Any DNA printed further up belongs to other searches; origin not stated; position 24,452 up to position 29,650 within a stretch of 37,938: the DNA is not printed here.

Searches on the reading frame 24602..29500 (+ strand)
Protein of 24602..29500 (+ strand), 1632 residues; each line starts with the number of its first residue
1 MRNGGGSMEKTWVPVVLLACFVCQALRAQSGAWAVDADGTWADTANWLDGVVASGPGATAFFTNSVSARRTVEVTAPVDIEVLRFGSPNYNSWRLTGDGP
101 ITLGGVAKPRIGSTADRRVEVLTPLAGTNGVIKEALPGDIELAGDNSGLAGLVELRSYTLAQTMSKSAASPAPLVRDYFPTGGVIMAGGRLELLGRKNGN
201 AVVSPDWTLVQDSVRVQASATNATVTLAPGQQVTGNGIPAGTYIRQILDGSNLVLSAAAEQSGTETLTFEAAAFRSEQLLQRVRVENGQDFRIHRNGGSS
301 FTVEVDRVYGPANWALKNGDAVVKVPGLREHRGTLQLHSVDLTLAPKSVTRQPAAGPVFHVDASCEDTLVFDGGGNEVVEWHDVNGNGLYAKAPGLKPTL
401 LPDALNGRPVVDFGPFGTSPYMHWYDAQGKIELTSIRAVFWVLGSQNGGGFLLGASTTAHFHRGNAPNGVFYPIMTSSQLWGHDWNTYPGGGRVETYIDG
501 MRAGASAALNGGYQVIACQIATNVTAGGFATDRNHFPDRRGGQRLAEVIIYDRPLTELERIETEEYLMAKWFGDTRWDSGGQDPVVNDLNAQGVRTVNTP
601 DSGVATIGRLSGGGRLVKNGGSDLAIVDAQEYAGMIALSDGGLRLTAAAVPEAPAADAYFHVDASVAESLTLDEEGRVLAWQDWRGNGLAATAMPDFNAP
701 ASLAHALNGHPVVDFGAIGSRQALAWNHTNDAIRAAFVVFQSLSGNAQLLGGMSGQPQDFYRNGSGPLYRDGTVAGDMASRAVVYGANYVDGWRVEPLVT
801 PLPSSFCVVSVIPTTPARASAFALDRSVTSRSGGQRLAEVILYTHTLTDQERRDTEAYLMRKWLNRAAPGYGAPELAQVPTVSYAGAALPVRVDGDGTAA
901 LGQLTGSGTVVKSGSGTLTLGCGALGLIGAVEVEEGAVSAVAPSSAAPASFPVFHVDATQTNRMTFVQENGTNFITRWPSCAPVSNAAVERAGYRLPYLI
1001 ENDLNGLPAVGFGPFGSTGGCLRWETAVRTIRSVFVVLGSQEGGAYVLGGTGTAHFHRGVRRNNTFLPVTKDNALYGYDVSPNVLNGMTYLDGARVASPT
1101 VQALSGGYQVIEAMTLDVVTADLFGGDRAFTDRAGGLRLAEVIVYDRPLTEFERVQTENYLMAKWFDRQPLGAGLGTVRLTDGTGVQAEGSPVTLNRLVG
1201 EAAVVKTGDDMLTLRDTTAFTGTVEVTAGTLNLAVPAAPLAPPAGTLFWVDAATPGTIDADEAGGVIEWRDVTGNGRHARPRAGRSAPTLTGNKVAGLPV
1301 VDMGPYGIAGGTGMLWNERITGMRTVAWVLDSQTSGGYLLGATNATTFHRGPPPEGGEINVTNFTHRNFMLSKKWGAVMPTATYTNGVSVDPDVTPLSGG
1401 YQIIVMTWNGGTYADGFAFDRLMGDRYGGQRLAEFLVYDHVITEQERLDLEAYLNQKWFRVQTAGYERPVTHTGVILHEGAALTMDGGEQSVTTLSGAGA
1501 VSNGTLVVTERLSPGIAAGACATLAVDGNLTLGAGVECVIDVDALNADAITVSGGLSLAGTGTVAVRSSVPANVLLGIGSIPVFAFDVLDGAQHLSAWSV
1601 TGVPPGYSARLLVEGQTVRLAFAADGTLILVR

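Call 37: search_protein_families(library=pfam, proteins=[window:24602-29500:+], max_evalue=0.001)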
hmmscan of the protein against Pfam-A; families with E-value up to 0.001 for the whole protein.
window:24602-29500:+ (1632 aa): 1 family
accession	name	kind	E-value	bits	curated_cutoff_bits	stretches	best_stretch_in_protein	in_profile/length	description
PF12951.13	PATR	-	5.4e-06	26.8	27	1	1205-1233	2-30/30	Passenger-associated-transport-repeat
